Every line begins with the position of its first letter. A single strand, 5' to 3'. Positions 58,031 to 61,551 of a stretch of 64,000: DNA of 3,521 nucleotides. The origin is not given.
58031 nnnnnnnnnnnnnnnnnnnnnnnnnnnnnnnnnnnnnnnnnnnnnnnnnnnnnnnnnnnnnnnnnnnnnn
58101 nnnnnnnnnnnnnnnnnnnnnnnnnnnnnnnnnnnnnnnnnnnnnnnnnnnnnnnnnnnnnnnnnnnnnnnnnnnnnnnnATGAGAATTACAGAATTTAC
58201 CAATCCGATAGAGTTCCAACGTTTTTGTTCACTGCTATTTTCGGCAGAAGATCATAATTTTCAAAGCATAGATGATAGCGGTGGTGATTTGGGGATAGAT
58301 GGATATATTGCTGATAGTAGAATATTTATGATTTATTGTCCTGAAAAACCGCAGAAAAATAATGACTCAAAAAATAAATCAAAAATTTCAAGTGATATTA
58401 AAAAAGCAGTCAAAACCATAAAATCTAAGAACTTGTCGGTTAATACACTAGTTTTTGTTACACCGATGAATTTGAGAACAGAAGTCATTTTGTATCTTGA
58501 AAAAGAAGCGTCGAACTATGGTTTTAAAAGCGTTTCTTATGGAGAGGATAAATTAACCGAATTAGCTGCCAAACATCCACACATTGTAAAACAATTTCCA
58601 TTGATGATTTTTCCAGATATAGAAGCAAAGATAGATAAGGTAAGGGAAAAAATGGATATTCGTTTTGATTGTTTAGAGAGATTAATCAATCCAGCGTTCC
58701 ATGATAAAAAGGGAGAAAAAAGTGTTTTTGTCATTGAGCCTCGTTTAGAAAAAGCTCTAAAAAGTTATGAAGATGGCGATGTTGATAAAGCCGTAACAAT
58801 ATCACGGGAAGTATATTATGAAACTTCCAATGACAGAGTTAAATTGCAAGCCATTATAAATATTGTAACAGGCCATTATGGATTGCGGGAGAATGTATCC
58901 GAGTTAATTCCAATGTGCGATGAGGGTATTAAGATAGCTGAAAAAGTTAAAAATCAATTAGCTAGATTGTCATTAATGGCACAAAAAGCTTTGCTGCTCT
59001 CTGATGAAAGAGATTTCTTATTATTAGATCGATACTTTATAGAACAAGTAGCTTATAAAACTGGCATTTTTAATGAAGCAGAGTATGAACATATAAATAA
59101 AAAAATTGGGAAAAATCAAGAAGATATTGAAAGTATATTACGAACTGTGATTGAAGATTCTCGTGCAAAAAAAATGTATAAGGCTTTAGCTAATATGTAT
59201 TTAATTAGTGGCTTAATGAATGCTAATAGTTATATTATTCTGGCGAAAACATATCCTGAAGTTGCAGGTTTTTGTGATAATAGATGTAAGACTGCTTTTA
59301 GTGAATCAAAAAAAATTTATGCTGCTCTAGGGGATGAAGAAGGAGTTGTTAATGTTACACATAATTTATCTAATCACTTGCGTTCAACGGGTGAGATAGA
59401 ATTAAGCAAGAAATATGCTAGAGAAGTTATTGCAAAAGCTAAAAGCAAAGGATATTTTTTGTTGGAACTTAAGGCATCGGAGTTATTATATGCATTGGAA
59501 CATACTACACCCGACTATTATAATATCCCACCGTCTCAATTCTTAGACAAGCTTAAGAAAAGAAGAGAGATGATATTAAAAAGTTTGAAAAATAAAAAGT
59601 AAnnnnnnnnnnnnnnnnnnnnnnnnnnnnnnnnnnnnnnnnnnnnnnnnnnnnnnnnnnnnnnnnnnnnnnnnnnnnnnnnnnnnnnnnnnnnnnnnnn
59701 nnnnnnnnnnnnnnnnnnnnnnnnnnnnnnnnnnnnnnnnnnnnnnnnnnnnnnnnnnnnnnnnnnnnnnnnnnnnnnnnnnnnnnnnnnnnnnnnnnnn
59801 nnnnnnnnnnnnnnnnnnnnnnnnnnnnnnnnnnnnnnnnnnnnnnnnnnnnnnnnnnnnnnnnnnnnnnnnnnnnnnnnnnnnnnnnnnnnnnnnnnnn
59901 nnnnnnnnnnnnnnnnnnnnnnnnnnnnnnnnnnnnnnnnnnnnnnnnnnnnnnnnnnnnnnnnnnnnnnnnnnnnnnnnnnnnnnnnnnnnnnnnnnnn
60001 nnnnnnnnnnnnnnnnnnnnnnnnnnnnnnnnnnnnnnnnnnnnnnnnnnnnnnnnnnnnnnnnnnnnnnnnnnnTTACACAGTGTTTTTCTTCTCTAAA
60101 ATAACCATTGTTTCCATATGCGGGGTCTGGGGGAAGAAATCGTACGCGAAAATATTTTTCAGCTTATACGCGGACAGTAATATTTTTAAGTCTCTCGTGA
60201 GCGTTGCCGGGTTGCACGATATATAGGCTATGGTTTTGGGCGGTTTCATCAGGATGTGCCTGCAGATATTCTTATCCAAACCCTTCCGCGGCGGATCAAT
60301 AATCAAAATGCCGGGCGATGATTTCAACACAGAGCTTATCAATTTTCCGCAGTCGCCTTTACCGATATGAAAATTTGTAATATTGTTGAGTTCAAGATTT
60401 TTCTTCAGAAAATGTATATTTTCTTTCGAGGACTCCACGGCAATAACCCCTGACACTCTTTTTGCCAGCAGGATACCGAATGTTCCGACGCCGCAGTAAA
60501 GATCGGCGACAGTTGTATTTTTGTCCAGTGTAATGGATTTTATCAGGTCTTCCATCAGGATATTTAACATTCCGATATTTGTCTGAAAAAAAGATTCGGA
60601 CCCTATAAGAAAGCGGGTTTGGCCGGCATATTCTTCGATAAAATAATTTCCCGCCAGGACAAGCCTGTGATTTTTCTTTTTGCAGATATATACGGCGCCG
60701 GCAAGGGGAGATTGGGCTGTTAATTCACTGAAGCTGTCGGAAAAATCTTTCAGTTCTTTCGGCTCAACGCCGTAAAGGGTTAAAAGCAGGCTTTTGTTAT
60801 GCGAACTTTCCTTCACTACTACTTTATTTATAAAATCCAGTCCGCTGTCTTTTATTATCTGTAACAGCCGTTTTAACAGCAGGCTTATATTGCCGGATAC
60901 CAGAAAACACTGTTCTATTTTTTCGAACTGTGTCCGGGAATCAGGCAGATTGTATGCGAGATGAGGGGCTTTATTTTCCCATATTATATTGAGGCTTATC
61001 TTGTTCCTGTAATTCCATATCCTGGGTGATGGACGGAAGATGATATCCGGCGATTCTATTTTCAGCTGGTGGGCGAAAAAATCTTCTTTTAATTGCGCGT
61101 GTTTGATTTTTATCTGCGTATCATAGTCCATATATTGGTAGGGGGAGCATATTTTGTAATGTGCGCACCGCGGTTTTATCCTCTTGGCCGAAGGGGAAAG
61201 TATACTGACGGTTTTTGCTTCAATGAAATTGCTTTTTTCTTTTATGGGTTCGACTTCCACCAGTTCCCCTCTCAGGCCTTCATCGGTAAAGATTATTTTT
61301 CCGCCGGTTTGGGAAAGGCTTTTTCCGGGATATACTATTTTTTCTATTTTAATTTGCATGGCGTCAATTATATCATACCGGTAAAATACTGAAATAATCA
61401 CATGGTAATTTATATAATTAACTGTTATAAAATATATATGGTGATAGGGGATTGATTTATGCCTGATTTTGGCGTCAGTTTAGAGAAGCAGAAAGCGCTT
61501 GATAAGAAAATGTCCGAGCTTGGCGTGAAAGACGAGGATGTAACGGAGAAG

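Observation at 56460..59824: AT-rich islet of about 3.3 kb abutting tRNA-Lys, encoding a lipoprotein, an SH3b protein and an Mrr-like nuclease-TPR fusion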

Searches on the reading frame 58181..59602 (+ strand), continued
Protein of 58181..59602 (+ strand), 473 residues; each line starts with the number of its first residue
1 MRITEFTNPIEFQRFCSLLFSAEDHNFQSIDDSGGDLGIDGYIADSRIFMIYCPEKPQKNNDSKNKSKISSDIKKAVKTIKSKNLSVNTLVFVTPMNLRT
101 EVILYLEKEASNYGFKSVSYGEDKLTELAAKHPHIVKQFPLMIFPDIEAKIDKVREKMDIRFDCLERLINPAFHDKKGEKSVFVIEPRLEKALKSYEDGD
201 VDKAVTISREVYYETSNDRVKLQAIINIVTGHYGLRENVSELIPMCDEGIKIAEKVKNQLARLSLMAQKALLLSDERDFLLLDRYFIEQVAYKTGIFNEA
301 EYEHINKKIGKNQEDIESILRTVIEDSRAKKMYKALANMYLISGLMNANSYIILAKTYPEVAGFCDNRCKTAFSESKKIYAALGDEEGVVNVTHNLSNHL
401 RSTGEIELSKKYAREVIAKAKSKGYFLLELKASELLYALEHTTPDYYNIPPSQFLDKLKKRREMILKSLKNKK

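Call 68: search_dna_similar(query=window:58181-59599:+, collection=phages, mode=protein, max_evalue=0.001, max_rows=15)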
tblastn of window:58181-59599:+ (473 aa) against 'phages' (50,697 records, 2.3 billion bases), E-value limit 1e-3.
No match.

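Call 70: search_dna_similar(query=window:58181-59599:+, collection=plasmids, mode=protein, max_evalue=0.001, max_rows=15)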
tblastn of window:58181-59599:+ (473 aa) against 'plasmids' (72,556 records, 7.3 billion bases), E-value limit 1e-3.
No match.

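Call 87: find_encoding_contigs(protein=P0016, flank=6000, max_places=2)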
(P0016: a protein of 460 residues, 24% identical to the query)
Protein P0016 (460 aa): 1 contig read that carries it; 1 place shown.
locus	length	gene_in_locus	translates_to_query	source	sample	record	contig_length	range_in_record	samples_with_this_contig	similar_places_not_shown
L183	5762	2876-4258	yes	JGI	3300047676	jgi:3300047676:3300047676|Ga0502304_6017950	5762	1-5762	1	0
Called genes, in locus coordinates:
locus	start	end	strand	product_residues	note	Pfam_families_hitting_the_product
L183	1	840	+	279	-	?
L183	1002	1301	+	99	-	-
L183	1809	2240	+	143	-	-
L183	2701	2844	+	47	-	-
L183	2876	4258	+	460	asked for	-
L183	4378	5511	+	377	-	-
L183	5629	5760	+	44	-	?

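Call 94: search_protein_families(library=padloc, proteins=[L092:567-1496:+, L092:1519-1983:+, L092:1988-4000:+], max_evalue=0.001)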
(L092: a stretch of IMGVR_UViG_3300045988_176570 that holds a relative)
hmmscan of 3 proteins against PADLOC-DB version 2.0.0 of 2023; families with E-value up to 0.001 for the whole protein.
L092:567-1496:+ (310 aa): 1 family
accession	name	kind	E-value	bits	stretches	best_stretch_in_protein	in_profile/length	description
PDLC03852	LmuA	-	1.2e-28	99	1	9-303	18-334/336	-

L092:1519-1983:+ (155 aa): 1 family
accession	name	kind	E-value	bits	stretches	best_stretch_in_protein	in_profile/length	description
PDLC03871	LmuC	-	4.1e-20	70.4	1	21-153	7-146/156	-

L092:1988-4000:+ (671 aa): 12 families
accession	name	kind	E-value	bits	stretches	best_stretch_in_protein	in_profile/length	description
PDLC03863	LmuB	-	3e-88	295.1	1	4-649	2-587/610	-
PDLC03859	LmuB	-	1.7e-30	104.8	1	4-640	2-582/611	-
PDLC03860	LmuB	-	2e-17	60.9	2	11-320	8-280/565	-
PDLC00252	LmuB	-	2.6e-13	47.6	2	23-101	19-97/554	AAA ATPase domain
PDLC03865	LmuB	-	4e-10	36.5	1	5-112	1-121/1007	-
PDLC03864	LmuB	-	1.1e-08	32.1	1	384-641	384-632/657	-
PDLC00262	LmuB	-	4.4e-07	27.1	1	435-635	345-546/588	AAA ATPase domain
PDLC04663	PDC-M46B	-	5e-07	27.1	1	15-127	7-118/483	-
PDLC00259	LmuB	-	6.2e-07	26.6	1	434-635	344-546/588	AAA ATPase domain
PDLC00291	PtuA1|PtuA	-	6.1e-06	23.1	1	7-111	333-436/773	AAA ATPase domain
PDLC00254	LmuB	-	9.6e-05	19.2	1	11-105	8-104/563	AAA ATPase domain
PDLC00250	LmuB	-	0.00018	18.3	1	6-319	4-285/582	AAA ATPase domain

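Call 100: search_protein_families(library=phrogs, proteins=[L001:4882-5550:+, L001:5543-7234:+, L001:8695-9276:+, L001:9403-9993:+, L001:11441-13057:+, L001:13148-14026:+], max_evalue=0.001)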
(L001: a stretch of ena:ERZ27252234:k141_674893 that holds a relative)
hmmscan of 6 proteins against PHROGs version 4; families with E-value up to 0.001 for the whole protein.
L001:4882-5550:+ (223 aa): 0 families

L001:5543-7234:+ (564 aa): 10 families
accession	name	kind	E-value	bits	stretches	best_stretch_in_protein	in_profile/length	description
phrog_38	-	head and packaging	7.2e-102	343.4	1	11-519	258-713/760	terminase large subunit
phrog_14112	-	unknown function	4e-21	76.6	1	38-197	83-241/247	-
phrog_4758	-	head and packaging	2.7e-15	57.4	1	14-214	13-206/243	terminase large subunit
phrog_5573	-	head and packaging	3.3e-13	50.6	1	319-506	55-231/250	terminase large subunit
phrog_2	-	head and packaging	9.2e-10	38.9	1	45-509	274-592/807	terminase large subunit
phrog_5989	-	head and packaging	3.6e-08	33.9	1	59-237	159-316/347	terminase large subunit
phrog_17672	-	head and packaging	4.9e-07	30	1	19-214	30-216/395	terminase large subunit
phrog_11978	-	unknown function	0.00016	22.5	1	362-506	4-158/180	-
phrog_28155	-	head and packaging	0.00035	21.5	1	34-199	42-187/260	terminase large subunit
phrog_15503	-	unknown function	0.00086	19.8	0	38-113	67-141/245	-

L001:8695-9276:+ (194 aa): 1 family
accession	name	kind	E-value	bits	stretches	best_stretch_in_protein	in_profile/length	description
phrog_19461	-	unknown function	2.3e-06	28.1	1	22-151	126-259/331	-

L001:9403-9993:+ (197 aa): 0 families

L001:11441-13057:+ (539 aa): 0 families

L001:13148-14026:+ (293 aa): 2 families
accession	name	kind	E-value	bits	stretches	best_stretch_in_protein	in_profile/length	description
phrog_23933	-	unknown function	4.3e-13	50.2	1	17-260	3-220/240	-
phrog_21097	-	unknown function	4.9e-05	23.8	1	15-217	46-241/314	-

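Call 101: search_protein_families(library=padloc, proteins=[L001:8695-9276:+, L001:9403-9993:+, L001:11441-13057:+, L001:13148-14026:+, L004:2260-3120:+, L004:3310-3975:+, L004:3975-4640:+, L183:4378-5508:+], max_evalue=0.001)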
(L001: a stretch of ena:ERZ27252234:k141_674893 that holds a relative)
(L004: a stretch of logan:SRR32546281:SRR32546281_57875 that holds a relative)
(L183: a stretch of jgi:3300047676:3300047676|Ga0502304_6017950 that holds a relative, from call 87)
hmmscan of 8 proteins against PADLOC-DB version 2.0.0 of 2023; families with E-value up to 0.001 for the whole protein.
L001:8695-9276:+ (194 aa): 0 families

L001:9403-9993:+ (197 aa): 0 families

L001:11441-13057:+ (539 aa): 0 families

L001:13148-14026:+ (293 aa): 0 families

L004:2260-3120:+ (287 aa): 0 families

L004:3310-3975:+ (222 aa): 0 families

L004:3975-4640:+ (222 aa): 0 families

L183:4378-5508:+ (377 aa): 0 families

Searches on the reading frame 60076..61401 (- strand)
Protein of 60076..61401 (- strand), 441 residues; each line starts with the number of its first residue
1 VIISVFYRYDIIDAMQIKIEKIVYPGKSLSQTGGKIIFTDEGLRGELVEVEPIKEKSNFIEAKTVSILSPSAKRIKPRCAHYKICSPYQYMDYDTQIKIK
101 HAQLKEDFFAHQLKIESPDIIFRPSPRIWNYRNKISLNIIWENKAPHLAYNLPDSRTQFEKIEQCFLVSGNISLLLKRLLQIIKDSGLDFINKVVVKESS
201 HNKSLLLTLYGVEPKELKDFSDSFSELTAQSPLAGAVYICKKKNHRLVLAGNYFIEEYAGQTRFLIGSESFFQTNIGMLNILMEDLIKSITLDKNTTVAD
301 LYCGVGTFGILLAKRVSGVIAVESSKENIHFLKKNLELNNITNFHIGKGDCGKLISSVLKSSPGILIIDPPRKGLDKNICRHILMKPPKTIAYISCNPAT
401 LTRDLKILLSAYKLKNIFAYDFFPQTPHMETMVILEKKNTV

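Call 4: search_protein_families(library=pfam, proteins=[window:60076-61401:-], max_evalue=1)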
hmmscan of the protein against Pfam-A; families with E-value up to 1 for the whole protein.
window:60076-61401:- (441 aa): 12 families
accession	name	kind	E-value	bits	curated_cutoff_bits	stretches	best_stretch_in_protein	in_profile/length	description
PF05958.17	tRNA_U5-meth_tr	-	3.2e-33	115.6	23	2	92-346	1-253/357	tRNA (Uracil-5-)-methyltransferase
PF13847.12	Methyltransf_31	-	6.4e-07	29.6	27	1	293-360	2-71/145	Methyltransferase domain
PF02475.24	TRM5-TYW2_MTfase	-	9.5e-07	29.3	28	1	293-344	35-88/164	TRM5/TYW2 methyltransferase domain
PF05175.20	MTS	-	2.9e-06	27.5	23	1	286-371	23-107/170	Methyltransferase small domain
PF03602.21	Cons_hypoth95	-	8.6e-05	22.7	24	1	294-373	41-124/182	Conserved hypothetical protein 95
PF09445.16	Methyltransf_15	-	0.0001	22.3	22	1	297-374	3-83/165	RNA cap guanine-N2 methyltransferase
PF13649.12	Methyltransf_25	-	0.0017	19.4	27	1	298-353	1-57/97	Methyltransferase domain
PF00398.26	RrnaAD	-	0.0051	16.4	24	1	281-339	17-75/263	Ribosomal RNA adenine dimethylase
PF03848.20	TehB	-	0.014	15.3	20.4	1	266-346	3-82/193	Tellurite resistance protein TehB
PF02390.23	Methyltransf_4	-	0.058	13.3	24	1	295-360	2-69/173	Putative methyltransferase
PF10294.15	Methyltransf_16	-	0.1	12.8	21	1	294-340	46-93/174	Lysine methyltransferase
PF01555.25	N6_N4_Mtase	-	0.12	12.7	26.7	1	282-330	170-217/221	DNA methylase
